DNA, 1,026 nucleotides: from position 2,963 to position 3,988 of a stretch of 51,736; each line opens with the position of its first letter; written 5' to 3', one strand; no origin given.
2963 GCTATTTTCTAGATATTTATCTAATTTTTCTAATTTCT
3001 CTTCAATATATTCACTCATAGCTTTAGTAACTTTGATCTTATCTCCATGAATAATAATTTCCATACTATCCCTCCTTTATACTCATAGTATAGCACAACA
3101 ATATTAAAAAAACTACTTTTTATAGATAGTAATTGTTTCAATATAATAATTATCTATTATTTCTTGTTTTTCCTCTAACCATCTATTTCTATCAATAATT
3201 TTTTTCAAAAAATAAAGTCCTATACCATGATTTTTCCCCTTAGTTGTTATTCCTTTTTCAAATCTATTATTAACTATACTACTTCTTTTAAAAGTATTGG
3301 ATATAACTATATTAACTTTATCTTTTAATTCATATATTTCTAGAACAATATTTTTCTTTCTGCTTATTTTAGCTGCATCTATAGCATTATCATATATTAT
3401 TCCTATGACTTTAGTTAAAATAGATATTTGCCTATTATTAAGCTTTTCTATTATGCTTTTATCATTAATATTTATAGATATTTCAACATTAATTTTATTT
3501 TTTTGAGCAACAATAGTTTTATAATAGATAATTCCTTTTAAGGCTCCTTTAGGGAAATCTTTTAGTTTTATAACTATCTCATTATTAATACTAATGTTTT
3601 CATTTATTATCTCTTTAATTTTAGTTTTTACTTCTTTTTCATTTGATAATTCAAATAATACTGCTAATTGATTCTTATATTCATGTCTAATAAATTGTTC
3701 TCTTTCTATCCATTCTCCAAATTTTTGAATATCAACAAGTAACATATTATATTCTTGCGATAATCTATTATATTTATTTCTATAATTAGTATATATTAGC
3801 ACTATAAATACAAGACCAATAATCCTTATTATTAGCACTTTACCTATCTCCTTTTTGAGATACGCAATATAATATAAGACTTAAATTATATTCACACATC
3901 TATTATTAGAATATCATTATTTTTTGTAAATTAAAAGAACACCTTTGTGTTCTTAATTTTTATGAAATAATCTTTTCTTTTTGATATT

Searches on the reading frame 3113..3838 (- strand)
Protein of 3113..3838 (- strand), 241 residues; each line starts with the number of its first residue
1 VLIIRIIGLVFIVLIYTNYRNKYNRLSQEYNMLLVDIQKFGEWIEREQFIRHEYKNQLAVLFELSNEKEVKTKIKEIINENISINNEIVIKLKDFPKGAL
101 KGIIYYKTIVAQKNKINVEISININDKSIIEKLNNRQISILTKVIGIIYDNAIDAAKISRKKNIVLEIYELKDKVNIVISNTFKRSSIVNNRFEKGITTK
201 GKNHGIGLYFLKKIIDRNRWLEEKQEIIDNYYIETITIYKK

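Call 68: search_protein_families(library=pfam, proteins=[window:3113-3838:-], max_evalue=0.01)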
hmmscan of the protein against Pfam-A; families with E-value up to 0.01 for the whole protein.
window:3113-3838:- (241 aa): 2 families
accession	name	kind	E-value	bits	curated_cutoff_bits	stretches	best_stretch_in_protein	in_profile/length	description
PF14501.12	HATPase_c_5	-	7.8e-08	32.6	22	1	141-218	6-82/102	GHKL domain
PF02518.31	HATPase_c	-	0.00098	20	26.4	1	141-216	6-85/111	Histidine kinase-, DNA gyrase B-, and HSP90-like ATPase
